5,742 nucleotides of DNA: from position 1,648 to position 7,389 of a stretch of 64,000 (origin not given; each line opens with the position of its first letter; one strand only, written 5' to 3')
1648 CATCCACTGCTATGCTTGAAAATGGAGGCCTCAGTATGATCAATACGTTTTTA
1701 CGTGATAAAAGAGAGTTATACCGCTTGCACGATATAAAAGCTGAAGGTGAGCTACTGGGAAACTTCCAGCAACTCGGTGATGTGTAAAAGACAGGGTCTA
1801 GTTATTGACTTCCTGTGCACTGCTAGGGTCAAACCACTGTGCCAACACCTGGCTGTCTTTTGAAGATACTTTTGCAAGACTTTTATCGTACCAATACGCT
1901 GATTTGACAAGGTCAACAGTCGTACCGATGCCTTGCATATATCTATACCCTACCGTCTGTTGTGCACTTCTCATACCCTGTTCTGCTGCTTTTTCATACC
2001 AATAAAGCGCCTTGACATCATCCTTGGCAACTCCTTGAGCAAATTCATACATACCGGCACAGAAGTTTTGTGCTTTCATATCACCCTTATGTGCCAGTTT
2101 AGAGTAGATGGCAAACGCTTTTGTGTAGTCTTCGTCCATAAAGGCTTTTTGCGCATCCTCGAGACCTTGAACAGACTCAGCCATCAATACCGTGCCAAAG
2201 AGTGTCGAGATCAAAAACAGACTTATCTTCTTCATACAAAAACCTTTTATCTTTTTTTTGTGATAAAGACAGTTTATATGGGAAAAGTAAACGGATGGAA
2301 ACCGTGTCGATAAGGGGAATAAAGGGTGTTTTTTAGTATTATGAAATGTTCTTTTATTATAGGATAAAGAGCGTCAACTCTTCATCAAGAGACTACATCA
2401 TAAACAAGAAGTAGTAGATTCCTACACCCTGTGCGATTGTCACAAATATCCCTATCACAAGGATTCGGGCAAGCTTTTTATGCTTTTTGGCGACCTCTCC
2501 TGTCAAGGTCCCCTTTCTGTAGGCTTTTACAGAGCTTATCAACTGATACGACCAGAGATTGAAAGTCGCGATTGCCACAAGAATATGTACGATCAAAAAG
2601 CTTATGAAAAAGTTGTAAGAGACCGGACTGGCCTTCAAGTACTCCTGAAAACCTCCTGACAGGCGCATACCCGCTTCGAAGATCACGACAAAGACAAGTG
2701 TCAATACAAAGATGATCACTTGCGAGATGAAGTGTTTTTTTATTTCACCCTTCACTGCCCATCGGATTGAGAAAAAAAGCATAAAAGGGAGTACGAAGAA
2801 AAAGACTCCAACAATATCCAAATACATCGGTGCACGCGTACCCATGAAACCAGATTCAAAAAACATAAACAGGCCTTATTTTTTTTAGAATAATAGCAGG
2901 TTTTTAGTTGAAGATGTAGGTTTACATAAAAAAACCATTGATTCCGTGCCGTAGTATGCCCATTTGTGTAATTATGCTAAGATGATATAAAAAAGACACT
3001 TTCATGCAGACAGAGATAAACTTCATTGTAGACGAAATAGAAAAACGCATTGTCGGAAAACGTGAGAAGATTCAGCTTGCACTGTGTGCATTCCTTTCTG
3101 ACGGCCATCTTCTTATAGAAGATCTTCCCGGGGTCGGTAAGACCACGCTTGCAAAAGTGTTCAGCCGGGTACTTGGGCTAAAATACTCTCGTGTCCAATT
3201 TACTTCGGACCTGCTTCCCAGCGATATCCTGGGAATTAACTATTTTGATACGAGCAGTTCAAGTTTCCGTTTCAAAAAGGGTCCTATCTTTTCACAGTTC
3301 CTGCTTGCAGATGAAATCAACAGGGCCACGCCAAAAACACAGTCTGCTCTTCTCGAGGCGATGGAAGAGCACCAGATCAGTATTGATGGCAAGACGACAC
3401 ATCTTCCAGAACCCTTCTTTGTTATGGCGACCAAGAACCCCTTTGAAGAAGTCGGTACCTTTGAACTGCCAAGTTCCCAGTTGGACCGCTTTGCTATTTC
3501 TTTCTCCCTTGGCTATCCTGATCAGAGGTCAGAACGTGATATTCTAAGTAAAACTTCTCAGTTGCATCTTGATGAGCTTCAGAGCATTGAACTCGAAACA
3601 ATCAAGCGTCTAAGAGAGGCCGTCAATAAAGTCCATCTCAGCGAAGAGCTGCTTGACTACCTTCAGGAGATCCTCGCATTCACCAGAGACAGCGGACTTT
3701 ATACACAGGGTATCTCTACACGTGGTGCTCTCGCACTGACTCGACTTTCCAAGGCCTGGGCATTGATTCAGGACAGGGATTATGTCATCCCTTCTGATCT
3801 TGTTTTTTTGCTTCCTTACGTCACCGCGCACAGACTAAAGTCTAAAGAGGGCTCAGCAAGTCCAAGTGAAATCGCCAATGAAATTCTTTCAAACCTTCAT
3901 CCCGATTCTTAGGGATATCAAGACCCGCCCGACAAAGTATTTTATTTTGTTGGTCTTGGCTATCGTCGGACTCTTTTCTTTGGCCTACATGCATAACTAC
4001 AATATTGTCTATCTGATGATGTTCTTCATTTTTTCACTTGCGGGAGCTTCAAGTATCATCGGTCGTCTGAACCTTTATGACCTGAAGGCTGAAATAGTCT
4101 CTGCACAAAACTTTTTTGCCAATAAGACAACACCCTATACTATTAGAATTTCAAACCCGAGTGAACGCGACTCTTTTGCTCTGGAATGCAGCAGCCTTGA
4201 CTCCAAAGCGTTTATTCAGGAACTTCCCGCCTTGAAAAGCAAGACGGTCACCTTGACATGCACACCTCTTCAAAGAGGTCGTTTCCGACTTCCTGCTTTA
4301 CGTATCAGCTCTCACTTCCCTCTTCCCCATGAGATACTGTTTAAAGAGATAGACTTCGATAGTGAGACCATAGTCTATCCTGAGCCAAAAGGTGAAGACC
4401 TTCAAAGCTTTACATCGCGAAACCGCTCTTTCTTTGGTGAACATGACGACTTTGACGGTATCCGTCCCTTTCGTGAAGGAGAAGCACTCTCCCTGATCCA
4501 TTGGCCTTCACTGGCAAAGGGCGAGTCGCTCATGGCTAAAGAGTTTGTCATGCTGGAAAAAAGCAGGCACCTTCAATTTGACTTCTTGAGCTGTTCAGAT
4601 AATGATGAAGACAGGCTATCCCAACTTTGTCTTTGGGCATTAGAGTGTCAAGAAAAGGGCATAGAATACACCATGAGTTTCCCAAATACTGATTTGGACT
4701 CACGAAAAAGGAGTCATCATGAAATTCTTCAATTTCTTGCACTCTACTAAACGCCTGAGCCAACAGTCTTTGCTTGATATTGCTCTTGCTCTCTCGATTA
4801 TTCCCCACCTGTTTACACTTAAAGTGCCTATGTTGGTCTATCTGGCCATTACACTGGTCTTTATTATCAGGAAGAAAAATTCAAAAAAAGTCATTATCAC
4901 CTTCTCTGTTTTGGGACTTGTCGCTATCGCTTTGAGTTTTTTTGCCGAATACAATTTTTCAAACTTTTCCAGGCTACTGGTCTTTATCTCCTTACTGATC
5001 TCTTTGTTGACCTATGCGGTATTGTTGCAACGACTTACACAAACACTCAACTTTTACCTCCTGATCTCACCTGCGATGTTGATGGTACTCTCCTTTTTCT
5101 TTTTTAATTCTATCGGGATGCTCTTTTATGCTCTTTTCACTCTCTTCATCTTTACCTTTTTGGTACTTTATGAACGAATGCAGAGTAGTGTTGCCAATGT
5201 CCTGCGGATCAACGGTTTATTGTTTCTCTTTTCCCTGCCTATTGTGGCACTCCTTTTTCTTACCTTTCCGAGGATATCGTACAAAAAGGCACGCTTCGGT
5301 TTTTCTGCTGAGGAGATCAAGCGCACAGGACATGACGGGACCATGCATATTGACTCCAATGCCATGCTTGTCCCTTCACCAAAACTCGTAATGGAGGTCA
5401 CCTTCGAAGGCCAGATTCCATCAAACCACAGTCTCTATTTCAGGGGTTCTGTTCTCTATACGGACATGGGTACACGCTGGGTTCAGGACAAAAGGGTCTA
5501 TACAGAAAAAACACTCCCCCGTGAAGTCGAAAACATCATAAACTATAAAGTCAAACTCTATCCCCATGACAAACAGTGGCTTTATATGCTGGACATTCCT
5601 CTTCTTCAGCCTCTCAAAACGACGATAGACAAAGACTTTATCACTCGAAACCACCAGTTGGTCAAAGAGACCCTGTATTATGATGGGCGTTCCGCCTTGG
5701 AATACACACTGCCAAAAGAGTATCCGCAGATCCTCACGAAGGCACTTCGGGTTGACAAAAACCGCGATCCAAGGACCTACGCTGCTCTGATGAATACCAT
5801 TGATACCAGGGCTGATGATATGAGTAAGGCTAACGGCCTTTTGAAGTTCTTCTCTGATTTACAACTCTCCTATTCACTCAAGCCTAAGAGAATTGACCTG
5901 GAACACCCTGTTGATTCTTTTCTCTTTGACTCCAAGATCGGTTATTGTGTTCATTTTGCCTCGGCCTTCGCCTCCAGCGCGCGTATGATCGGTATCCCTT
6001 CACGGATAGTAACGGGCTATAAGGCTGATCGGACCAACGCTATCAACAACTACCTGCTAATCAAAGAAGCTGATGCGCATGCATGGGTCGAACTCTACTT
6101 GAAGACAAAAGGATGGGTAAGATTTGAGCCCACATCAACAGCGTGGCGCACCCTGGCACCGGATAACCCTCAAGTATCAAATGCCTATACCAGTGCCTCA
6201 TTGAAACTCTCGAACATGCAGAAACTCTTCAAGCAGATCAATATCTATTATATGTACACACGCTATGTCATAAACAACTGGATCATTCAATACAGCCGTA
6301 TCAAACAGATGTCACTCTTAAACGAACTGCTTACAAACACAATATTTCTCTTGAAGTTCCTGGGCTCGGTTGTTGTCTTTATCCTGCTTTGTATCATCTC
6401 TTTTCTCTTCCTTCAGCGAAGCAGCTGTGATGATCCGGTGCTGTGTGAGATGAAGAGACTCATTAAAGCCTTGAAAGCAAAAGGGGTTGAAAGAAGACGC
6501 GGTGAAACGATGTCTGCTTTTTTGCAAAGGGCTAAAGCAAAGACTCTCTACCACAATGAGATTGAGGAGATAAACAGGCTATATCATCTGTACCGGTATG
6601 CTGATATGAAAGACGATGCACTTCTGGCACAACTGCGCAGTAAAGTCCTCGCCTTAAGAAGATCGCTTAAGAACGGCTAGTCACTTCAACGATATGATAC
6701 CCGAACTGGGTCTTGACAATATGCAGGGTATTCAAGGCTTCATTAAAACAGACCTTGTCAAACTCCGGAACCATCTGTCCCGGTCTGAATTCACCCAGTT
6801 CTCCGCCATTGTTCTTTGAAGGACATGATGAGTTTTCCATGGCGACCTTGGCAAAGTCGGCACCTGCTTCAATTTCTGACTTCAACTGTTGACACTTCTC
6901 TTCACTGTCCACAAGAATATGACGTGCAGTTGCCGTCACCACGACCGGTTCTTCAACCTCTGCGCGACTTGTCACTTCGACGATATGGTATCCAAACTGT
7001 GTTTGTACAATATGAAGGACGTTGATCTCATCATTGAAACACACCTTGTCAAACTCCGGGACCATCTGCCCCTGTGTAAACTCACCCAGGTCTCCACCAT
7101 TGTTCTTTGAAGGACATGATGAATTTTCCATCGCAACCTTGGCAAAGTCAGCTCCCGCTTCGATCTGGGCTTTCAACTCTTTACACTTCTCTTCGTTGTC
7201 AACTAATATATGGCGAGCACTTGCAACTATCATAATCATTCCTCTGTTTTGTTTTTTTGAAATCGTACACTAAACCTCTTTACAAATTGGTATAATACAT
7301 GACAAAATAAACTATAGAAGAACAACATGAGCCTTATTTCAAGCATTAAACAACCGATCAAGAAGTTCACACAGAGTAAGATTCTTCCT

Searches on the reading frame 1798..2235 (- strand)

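Call 52: search_protein_families(library=pfam, proteins=[window:1798-2235:-])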
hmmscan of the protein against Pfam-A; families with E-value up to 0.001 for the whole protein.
window:1798-2235:- (145 aa): 1 family
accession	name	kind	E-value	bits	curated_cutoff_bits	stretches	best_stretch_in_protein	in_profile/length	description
PF08238.18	Sel1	-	5.8e-15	55.6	30.7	1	55-87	3-35/36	Sel1 repeat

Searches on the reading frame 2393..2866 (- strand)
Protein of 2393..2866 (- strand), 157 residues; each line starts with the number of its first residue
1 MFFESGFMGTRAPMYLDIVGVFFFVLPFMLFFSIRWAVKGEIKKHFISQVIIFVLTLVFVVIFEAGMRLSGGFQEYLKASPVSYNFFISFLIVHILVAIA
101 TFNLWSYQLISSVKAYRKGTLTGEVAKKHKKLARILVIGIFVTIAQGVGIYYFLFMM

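Call 52: search_protein_families(library=pfam, proteins=[window:2393-2866:-])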
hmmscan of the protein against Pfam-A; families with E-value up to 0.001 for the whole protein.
window:2393-2866:- (157 aa): 1 family
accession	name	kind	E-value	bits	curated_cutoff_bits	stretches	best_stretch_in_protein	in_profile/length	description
PF04238.17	DUF420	-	2.1e-17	64.1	30.5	1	18-154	4-130/130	Protein of unknown function (DUF420)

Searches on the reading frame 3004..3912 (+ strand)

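Call 52: search_protein_families(library=pfam, proteins=[window:3004-3912:+])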
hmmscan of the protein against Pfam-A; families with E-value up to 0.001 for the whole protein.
window:3004-3912:+ (302 aa): 8 families
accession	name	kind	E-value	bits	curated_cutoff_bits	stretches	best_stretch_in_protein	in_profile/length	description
PF07726.17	AAA_3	-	2.4e-59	199.4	27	1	35-164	1-130/131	ATPase family associated with various cellular activities (AAA)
PF17863.7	AAA_lid_2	-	3.1e-15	56.1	22.7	1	228-290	4-66/74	AAA lid domain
PF07728.20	AAA_5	-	8.6e-13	48.9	22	1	41-163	7-139/139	AAA domain (dynein-related subfamily)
PF20030.5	bpMoxR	-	3.1e-06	26.9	27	1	5-200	3-200/205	MoxR domain in the MoxR-vWA-beta-propeller ternary systems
PF00004.35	AAA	-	1.1e-05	26.3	21.2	1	42-150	7-111/131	ATPase family associated with various cellular activities (AAA)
PF05496.18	RuvB_N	-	4.1e-05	23.8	27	1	34-127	34-115/159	Holliday junction DNA helicase RuvB P-loop domain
PF00493.29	MCM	-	0.00021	20.9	23.3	1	31-147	55-174/224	MCM P-loop domain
PF01078.27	Mg_chelatase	-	0.00051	19.9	20.3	0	15-57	4-46/207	Magnesium chelatase, subunit ChlI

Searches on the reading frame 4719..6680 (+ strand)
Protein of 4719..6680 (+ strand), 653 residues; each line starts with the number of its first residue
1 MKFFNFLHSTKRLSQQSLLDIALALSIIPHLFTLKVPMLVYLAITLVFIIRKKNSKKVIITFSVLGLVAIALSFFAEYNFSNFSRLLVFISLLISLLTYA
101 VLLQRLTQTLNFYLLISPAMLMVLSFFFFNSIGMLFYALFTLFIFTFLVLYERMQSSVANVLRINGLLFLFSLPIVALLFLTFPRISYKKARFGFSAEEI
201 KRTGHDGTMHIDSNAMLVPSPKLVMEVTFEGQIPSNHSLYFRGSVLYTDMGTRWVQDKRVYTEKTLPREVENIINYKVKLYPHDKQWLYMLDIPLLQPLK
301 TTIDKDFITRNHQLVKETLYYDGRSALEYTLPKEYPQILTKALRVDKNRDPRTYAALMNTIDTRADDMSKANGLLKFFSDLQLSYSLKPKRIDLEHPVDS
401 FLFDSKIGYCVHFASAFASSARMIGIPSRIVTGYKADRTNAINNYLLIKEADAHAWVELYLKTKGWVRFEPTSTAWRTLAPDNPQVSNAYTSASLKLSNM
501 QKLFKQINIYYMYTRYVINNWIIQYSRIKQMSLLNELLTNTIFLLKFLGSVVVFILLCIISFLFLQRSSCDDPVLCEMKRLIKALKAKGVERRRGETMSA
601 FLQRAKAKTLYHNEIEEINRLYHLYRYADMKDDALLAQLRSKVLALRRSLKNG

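Call 53: search_protein_families(library=pfam, proteins=[window:4719-6680:+])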
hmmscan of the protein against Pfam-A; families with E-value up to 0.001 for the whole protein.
window:4719-6680:+ (653 aa): 3 families
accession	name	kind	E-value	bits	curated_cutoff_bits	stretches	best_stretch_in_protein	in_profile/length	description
PF11992.13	TgpA_N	-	2.6e-39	135.6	30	1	20-330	3-331/333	TgpA N-terminal domain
PF01841.26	Transglut_core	-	1.4e-21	77.2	23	1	367-471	14-108/108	Transglutaminase-like superfamily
PF13559.11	DUF4129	-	3.1e-05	24.4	24.8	1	580-631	4-55/69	Domain of unknown function (DUF4129)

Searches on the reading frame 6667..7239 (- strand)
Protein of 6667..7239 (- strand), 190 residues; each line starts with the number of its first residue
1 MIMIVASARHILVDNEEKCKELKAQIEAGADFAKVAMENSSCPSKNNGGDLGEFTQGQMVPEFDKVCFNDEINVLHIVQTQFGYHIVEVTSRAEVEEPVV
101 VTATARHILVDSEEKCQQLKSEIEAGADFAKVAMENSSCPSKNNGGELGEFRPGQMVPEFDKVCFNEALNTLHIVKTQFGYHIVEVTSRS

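Call 52: search_protein_families(library=pfam, proteins=[window:6667-7239:-])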
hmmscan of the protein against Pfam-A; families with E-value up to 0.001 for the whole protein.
window:6667-7239:- (190 aa): 3 families
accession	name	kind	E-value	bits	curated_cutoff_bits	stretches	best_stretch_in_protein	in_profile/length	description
PF13616.12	Rotamase_3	-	7.8e-47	159.1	22.5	2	16-92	37-115/116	PPIC-type PPIASE domain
PF00639.27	Rotamase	-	7e-39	133.2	21.7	2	16-90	19-96/97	PPIC-type PPIASE domain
PF13145.12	Rotamase_2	-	4.9e-08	34.2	27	0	12-94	29-110/121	PPIC-type PPIASE domain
